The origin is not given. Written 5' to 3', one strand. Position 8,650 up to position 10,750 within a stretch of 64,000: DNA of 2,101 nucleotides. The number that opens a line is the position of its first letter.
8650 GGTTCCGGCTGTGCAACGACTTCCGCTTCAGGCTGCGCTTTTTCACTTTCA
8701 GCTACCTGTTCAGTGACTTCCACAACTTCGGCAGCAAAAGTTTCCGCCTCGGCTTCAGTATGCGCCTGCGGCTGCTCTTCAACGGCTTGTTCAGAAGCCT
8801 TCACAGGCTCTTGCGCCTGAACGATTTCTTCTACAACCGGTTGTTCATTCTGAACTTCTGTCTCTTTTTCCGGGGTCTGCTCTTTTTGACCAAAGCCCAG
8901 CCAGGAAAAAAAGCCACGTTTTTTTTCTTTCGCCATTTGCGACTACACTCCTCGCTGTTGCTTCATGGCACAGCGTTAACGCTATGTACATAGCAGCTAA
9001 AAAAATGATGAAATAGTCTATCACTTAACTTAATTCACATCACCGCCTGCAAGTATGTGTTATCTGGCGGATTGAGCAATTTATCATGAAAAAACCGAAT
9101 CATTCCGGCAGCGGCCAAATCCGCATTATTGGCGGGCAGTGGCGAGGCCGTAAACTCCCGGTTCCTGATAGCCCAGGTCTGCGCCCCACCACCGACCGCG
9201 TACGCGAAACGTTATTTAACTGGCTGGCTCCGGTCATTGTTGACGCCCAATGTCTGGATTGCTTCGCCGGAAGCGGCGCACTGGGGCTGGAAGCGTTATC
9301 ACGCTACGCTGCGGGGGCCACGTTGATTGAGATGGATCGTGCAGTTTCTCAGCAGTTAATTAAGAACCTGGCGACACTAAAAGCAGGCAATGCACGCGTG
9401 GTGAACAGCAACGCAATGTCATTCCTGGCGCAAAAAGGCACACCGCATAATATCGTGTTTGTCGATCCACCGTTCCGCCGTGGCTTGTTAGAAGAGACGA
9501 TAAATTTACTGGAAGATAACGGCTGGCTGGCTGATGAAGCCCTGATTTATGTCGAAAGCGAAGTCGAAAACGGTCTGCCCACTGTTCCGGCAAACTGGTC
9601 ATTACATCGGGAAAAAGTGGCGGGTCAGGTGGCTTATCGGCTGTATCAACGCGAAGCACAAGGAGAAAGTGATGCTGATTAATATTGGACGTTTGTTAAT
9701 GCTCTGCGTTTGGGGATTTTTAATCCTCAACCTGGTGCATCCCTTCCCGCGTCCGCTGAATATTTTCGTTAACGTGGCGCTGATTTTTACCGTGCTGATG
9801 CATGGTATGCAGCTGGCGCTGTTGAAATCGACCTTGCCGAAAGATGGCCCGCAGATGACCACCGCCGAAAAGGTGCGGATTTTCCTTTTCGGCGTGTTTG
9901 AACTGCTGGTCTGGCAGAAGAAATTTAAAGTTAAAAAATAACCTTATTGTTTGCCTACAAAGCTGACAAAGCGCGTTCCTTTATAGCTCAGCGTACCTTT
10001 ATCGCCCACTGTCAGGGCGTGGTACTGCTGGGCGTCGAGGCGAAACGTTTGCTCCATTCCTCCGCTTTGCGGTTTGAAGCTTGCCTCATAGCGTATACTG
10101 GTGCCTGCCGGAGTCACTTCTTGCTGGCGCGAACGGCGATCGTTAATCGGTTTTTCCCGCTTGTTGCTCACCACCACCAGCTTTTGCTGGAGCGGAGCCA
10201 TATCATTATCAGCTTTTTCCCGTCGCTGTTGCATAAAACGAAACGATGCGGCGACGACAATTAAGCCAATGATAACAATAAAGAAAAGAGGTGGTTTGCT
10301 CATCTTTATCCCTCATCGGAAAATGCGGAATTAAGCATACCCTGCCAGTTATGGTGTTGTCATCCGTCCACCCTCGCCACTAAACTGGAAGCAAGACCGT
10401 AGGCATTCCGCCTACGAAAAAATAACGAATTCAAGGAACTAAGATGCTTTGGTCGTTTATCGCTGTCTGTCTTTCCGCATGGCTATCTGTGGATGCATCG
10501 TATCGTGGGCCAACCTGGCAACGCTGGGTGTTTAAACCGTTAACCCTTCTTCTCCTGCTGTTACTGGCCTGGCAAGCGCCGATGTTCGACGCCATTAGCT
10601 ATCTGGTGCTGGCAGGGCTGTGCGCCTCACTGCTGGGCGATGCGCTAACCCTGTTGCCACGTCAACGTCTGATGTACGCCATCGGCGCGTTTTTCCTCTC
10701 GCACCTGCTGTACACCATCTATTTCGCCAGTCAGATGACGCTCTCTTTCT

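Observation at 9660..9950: Tightly packed rsmD–yhhL–yhhM junction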

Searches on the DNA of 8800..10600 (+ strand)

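Call 5: search_dna_similar(query=window:9000-10450:+, collection=ecoli_genomes, mode=near, max_rows=10)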
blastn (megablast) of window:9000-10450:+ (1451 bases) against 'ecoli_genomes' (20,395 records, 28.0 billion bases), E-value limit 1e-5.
Records with a match: 5425; places in all: 5429; records where one place covers at least 80% of the query: 5425.
Genomes with a match: 5425 of 5426; with a place that covers at least 80% of the query: 5425. Places per genome that has any: lowest 1, median 1, highest 2. On chromosomes: 5429 places; on plasmids: 0.
Best place of each record, by identity: >=99% 5; 95-99% 5414; 90-95% 6.
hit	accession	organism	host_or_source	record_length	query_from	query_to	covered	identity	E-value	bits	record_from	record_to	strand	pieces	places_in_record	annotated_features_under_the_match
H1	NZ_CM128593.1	Escherichia coli strain 100416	Homo sapiens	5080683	1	1451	100%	100.0%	0e+0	2680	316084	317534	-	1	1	rsmD: 16S rRNA (guanine(966)-N(2))-methyltransferase | yhhM: DUF2500 domain-containing protein | yhhL: DUF1145 family protein | yhhN: lysoplasmalogenase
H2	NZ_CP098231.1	Escherichia coli strain XJ34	bovine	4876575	1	1451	100%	99.9%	0e+0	2675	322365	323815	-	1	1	rsmD: 16S rRNA (guanine(966)-N(2))-methyltransferase | yhhM: DUF2500 domain-containing protein | yhhL: DUF1145 family protein | yhhN: lysoplasmalogenase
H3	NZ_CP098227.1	Escherichia coli strain XJ6-3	bovine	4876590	1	1451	100%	99.9%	0e+0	2675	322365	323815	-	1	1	rsmD: 16S rRNA (guanine(966)-N(2))-methyltransferase | yhhM: DUF2500 domain-containing protein | yhhL: DUF1145 family protein | yhhN: lysoplasmalogenase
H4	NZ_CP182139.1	Escherichia coli strain CUWW06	wastewater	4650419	1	1451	100%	99.9%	0e+0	2675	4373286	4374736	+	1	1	rsmD: 16S rRNA (guanine(966)-N(2))-methyltransferase | yhhM: DUF2500 domain-containing protein | yhhL: DUF1145 family protein | yhhN: lysoplasmalogenase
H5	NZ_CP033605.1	Escherichia coli O157:H7 strain TR01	Cattle carcass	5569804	1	1451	100%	99.2%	0e+0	2619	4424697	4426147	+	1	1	rsmD: 16S rRNA (guanine(966)-N(2))-methyltransferase | yhhM: DUF2500 domain-containing protein | yhhL: DUF1145 family protein | yhhN: lysoplasmalogenase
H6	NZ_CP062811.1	Escherichia coli strain Res13-Sevr-PER07-33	Sus scrofa domesticus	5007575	1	1451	100%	99.0%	0e+0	2597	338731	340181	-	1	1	rsmD: 16S rRNA (guanine(966)-N(2))-methyltransferase | yhhM: DUF2500 domain-containing protein | yhhL: DUF1145 family protein | yhhN: lysoplasmalogenase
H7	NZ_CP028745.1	Escherichia coli strain A30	Papio cynocephalus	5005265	1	1451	100%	99.0%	0e+0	2597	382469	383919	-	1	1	rsmD: 16S rRNA (guanine(966)-N(2))-methyltransferase | yhhM: DUF2500 domain-containing protein | yhhL: DUF1145 family protein | yhhN: lysoplasmalogenase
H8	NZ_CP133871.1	Escherichia coli strain ES5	Homo sapiens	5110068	1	1451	100%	99.0%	0e+0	2597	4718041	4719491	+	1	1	rsmD: 16S rRNA (guanine(966)-N(2))-methyltransferase | yhhM: DUF2500 domain-containing protein | yhhL: DUF1145 family protein | yhhN: lysoplasmalogenase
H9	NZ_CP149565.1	Escherichia coli strain 1504D004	Sus scrofa domesticus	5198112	1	1451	100%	99.0%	0e+0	2597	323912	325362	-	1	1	rsmD: 16S rRNA (guanine(966)-N(2))-methyltransferase | yhhM: DUF2500 domain-containing protein | yhhL: DUF1145 family protein | yhhN: lysoplasmalogenase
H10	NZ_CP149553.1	Escherichia coli strain 1604D011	Sus scrofa domesticus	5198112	1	1451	100%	99.0%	0e+0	2597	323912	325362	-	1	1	rsmD: 16S rRNA (guanine(966)-N(2))-methyltransferase | yhhM: DUF2500 domain-containing protein | yhhL: DUF1145 family protein | yhhN: lysoplasmalogenase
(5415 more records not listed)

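Call 6: get_annotated_region(hit=H1, flank=1500)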
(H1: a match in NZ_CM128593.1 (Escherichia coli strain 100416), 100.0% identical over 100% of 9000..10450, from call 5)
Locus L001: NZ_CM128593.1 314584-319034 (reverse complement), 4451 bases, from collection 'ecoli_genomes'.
description: Escherichia coli strain 100416 chromosome, whole genome shotgun sequence
organism: Escherichia coli strain 100416 (NCBI taxid 562)
replicon: chromosome; assembly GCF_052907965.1
host: Homo sapiens; source: stool; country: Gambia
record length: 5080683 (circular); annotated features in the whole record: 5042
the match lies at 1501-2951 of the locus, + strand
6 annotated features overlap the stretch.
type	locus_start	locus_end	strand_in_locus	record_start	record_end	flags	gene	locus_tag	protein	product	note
CDS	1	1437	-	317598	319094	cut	ftsY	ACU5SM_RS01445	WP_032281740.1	signal recognition particle-docking protein FtsY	-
CDS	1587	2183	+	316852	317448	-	rsmD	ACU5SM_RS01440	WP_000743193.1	16S rRNA (guanine(966)-N(2))-methyltransferase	-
CDS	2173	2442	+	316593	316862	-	yhhL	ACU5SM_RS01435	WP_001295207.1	DUF1145 family protein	-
CDS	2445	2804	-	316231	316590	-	yhhM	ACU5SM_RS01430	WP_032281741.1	DUF2500 domain-containing protein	-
CDS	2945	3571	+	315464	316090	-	yhhN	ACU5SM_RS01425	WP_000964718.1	lysoplasmalogenase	-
CDS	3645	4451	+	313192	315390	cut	zntA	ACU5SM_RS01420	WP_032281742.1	Zn(II)/Cd(II)/Pb(II) translocating P-type ATPase ZntA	-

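Call 44: search_dna_similar(query=window:9600-10350:+, collection=ecoli_genomes, mode=near, rows=spread, max_rows=60)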
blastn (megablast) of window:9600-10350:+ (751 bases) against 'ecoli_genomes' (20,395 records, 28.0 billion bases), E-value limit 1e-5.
Records with a match: 5425; places in all: 5430; records where one place covers at least 80% of the query: 5424.
Genomes with a match: 5425 of 5426; with a place that covers at least 80% of the query: 5424. Places per genome that has any: lowest 1, median 1, highest 2. On chromosomes: 5430 places; on plasmids: 0.
Best place of each record, by identity: >=99% 4; 95-99% 5415; 90-95% 6.
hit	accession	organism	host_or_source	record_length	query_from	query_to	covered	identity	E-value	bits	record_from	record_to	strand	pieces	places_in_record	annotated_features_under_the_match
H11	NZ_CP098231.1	Escherichia coli strain XJ34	bovine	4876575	1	751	100%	100.0%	0e+0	1387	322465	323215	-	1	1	yhhM: DUF2500 domain-containing protein | yhhL: DUF1145 family protein | rsmD: 16S rRNA (guanine(966)-N(2))-methyltransferase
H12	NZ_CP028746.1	Escherichia coli strain A29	Hydrochoerus hydrochaeris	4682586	1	751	100%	98.4%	0e+0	1321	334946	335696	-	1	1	yhhM: DUF2500 domain-containing protein | yhhL: DUF1145 family protein | rsmD: 16S rRNA (guanine(966)-N(2))-methyltransferase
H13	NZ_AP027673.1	Escherichia coli strain PSS-07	Homo sapiens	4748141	1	751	100%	98.4%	0e+0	1321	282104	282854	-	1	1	yhhM: DUF2500 domain-containing protein | yhhL: DUF1145 family protein | rsmD: 16S rRNA (guanine(966)-N(2))-methyltransferase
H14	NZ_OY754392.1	Escherichia coli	-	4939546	1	751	100%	98.4%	0e+0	1321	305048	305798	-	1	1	yhhM: DUF2500 domain-containing protein | yhhL: DUF1145 family protein | rsmD: 16S rRNA (guanine(966)-N(2))-methyltransferase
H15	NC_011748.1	Escherichia coli 55989 strain 55989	-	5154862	1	751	100%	98.3%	0e+0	1315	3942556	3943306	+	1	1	yhhM: DUF2500 domain-containing protein | yhhL: DUF1145 family protein | rsmD: 16S rRNA (guanine(966)-N(2))-methyltransferase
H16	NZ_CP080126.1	Escherichia coli strain PK8568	chicken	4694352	1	751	100%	98.3%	0e+0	1315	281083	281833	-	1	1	yhhM: DUF2500 domain-containing protein | yhhL: DUF1145 family protein | rsmD: 16S rRNA (guanine(966)-N(2))-methyltransferase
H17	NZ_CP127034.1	Escherichia coli strain TW10690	Homo sapiens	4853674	1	751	100%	98.3%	0e+0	1315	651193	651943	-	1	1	yhhM: DUF2500 domain-containing protein | yhhL: DUF1145 family protein | rsmD: 16S rRNA (guanine(966)-N(2))-methyltransferase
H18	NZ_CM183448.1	Escherichia coli strain GCUET01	pig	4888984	1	751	100%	98.3%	0e+0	1315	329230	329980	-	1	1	yhhM: DUF2500 domain-containing protein | yhhL: DUF1145 family protein | rsmD: 16S rRNA (guanine(966)-N(2))-methyltransferase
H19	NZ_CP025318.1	Escherichia coli strain FORC_042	pork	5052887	1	751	100%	98.1%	0e+0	1310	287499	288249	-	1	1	yhhM: DUF2500 domain-containing protein | yhhL: DUF1145 family protein | rsmD: 16S rRNA (guanine(966)-N(2))-methyltransferase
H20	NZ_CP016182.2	Escherichia coli strain EC590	Homo sapiens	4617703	1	751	100%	98.1%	0e+0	1310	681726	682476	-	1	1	yhhM: DUF2500 domain-containing protein | yhhL: DUF1145 family protein | rsmD: 16S rRNA (guanine(966)-N(2))-methyltransferase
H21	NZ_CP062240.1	Escherichia coli strain AML001_ev02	not applicable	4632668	1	751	100%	98.1%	0e+0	1310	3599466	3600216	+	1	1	yhhM: DUF2500 domain-containing protein | yhhL: DUF1145 family protein | rsmD: 16S rRNA (guanine(966)-N(2))-methyltransferase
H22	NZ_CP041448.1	Escherichia coli strain YPE10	Pork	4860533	1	751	100%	98.1%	0e+0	1310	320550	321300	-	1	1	yhhM: DUF2500 domain-containing protein | yhhL: DUF1145 family protein | rsmD: 16S rRNA (guanine(966)-N(2))-methyltransferase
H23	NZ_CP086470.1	Escherichia coli strain Ec-050-T20-ESBL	Homo sapiens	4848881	1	751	100%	98.1%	0e+0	1310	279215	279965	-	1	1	yhhM: DUF2500 domain-containing protein | yhhL: DUF1145 family protein | rsmD: 16S rRNA (guanine(966)-N(2))-methyltransferase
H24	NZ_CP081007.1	Escherichia coli strain XL1-Blue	-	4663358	1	751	100%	98.1%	0e+0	1310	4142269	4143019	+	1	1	yhhM: DUF2500 domain-containing protein | yhhL: DUF1145 family protein | rsmD: 16S rRNA (guanine(966)-N(2))-methyltransferase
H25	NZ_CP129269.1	Escherichia coli strain STEC1589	Homo sapiens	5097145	1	751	100%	98.1%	0e+0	1310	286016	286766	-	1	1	yhhM: DUF2500 domain-containing protein | yhhL: DUF1145 family protein | rsmD: 16S rRNA (guanine(966)-N(2))-methyltransferase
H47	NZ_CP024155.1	Escherichia coli strain 14EC047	clinical patient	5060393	1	751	100%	97.6%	0e+0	1288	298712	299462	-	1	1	yhhM: DUF2500 domain-containing protein | yhhL: DUF1145 family protein | rsmD: 16S rRNA (guanine(966)-N(2))-methyltransferase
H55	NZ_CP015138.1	Escherichia coli strain Ecol_732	Homo sapiens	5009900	1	751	100%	97.5%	0e+0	1282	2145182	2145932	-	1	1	yhhM: DUF2500 domain-containing protein | yhhL: DUF1145 family protein | rsmD: 16S rRNA (guanine(966)-N(2))-methyltransferase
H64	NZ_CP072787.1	Escherichia coli strain NC101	Murine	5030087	1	751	100%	97.3%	0e+0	1277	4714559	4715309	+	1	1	yhhM: DUF2500 domain-containing protein | yhhL: DUF1145 family protein | rsmD: 16S rRNA (guanine(966)-N(2))-methyltransferase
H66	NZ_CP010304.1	Escherichia coli O157:H7 str. SS52 strain SS52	Cattle feces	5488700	3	751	100%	97.3%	0e+0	1273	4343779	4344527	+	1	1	yhhM: DUF2500 domain-containing protein | yhhL: DUF1145 family protein | rsmD: 16S rRNA (guanine(966)-N(2))-methyltransferase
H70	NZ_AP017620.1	Escherichia coli strain MRY15-131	Bos taurus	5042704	330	751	56%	97.4%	0e+0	719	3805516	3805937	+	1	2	yhhM: DUF2500 domain-containing protein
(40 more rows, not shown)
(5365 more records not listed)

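Call 45: get_annotated_region(hit=H70, flank=3000)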
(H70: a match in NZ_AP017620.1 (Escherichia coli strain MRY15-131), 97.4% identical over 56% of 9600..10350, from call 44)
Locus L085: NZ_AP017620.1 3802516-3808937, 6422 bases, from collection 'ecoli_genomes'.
description: Escherichia coli strain MRY15-131 chromosome, complete genome
organism: Escherichia coli strain MRY15-131 (NCBI taxid 562)
replicon: chromosome; assembly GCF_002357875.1
host: Bos taurus; source: -; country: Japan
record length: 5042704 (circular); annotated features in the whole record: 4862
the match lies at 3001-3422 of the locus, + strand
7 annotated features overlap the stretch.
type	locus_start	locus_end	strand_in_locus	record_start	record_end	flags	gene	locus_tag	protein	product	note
CDS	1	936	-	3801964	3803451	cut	ftsY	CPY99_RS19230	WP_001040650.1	signal recognition particle-docking protein FtsY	-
CDS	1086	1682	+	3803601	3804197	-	rsmD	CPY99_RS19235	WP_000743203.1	16S rRNA (guanine(966)-N(2))-methyltransferase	-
CDS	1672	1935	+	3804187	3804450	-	yhhL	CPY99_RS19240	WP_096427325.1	DUF1145 family protein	-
CDS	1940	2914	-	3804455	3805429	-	-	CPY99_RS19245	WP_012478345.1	IS30-like element ISApl1 family transposase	-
CDS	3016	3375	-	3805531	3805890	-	yhhM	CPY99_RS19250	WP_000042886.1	DUF2500 domain-containing protein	-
CDS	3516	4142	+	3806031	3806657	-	yhhN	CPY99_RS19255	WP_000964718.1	lysoplasmalogenase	-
CDS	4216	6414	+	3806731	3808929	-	zntA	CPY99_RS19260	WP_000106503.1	Zn(II)/Cd(II)/Pb(II) translocating P-type ATPase ZntA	-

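Call 46: get_annotated_region(hit=H64, flank=100)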
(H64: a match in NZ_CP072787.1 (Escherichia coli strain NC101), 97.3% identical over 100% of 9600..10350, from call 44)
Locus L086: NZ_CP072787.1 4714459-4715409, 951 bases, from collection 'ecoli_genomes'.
description: Escherichia coli strain NC101 chromosome, complete genome
organism: Escherichia coli strain NC101 (NCBI taxid 562)
replicon: chromosome; assembly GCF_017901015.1
host: Murine; source: GI isolate; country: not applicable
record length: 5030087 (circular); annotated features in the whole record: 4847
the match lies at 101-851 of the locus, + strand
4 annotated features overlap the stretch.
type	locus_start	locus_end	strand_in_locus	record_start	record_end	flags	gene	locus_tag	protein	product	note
CDS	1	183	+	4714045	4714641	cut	rsmD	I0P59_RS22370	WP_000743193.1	16S rRNA (guanine(966)-N(2))-methyltransferase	-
CDS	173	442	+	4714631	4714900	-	yhhL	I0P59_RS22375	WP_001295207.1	DUF1145 family protein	-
CDS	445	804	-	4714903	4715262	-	yhhM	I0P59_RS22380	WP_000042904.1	DUF2500 domain-containing protein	-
CDS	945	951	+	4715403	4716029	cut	yhhN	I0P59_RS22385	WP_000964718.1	lysoplasmalogenase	-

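Call 47: get_annotated_region(hit=H66, flank=100)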
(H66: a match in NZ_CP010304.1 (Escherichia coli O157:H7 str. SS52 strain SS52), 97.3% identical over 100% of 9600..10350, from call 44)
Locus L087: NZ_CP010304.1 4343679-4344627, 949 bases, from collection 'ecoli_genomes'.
description: Escherichia coli O157:H7 str. SS52 chromosome, complete genome
organism: Escherichia coli O157:H7 str. SS52 strain SS52 (NCBI taxid 1330457)
replicon: chromosome; assembly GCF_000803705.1
host: -; source: Cattle feces; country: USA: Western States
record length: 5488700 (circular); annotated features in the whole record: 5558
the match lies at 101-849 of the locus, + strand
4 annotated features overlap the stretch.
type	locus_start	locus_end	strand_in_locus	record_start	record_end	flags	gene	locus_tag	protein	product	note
CDS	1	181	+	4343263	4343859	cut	rsmD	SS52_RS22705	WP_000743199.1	16S rRNA (guanine(966)-N(2))-methyltransferase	-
CDS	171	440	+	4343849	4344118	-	yhhL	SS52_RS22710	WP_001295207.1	DUF1145 family protein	-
CDS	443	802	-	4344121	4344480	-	yhhM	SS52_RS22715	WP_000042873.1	DUF2500 domain-containing protein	-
CDS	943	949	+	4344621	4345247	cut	yhhN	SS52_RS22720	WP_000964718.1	lysoplasmalogenase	-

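Call 48: get_annotated_region(hit=H47, flank=100)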
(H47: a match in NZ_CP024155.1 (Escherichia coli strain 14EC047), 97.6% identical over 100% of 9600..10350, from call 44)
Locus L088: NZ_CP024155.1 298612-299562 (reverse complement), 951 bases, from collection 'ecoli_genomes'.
description: Escherichia coli strain 14EC047 chromosome, complete genome
organism: Escherichia coli strain 14EC047 (NCBI taxid 562)
replicon: chromosome; assembly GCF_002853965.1
host: -; source: clinical patient; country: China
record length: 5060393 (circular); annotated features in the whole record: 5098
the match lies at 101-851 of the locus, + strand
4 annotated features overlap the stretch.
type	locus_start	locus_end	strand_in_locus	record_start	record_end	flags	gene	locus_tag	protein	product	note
CDS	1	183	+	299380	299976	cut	rsmD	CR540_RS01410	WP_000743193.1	16S rRNA (guanine(966)-N(2))-methyltransferase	-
CDS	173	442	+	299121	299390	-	yhhL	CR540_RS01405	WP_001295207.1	DUF1145 family protein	-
CDS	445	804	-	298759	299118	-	yhhM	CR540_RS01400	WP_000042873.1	DUF2500 domain-containing protein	-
CDS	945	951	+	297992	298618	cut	yhhN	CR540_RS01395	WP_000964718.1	lysoplasmalogenase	-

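Call 49: get_annotated_region(hit=H55, flank=100)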
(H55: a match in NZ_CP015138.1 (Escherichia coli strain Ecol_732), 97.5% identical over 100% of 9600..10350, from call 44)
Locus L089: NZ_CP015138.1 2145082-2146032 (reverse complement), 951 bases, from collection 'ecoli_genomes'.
description: Escherichia coli strain Ecol_732 chromosome, complete genome
organism: Escherichia coli strain Ecol_732 (NCBI taxid 562)
replicon: chromosome; assembly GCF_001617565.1
host: Homo sapiens; source: missing; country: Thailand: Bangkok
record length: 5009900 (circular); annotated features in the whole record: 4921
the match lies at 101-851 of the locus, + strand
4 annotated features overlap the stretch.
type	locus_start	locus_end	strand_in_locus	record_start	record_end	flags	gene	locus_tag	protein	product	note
CDS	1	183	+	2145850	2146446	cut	rsmD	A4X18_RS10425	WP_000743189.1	16S rRNA (guanine(966)-N(2))-methyltransferase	-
CDS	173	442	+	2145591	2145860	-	yhhL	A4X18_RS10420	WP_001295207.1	DUF1145 family protein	-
CDS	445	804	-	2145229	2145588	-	yhhM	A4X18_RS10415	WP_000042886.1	DUF2500 domain-containing protein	-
CDS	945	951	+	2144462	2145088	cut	yhhN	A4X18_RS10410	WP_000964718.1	lysoplasmalogenase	-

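Call 50: get_annotated_region(hit=H12, flank=100)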
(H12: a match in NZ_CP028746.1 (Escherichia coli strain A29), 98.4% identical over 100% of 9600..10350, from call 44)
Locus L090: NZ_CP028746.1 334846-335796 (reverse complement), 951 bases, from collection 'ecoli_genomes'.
description: Escherichia coli strain A29 chromosome, complete genome
organism: Escherichia coli strain A29 (NCBI taxid 562)
replicon: chromosome; assembly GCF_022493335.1
host: Hydrochoerus hydrochaeris; source: feces; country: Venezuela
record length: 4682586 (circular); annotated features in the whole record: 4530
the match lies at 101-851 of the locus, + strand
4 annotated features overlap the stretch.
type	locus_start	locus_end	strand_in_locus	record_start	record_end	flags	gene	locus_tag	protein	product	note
CDS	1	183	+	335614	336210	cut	rsmD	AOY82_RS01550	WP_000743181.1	16S rRNA (guanine(966)-N(2))-methyltransferase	-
CDS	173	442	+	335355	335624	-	yhhL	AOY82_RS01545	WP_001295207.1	DUF1145 family protein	-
CDS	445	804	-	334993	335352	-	yhhM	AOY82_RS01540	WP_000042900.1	DUF2500 domain-containing protein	-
CDS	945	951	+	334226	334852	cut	yhhN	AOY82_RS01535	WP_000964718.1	lysoplasmalogenase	-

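Call 65: search_rna_families(source=window, start=8800, end=10600, threshold=evalue, max_evalue=1)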
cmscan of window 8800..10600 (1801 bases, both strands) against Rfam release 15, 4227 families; matches with E-value up to 1: 1.
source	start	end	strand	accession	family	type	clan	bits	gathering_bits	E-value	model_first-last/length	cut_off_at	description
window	9815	9870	+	RF01129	sR44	Gene; snRNA; snoRNA; CD-box;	-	16.7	45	0.38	1-55/55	no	Small nucleolar RNA sR44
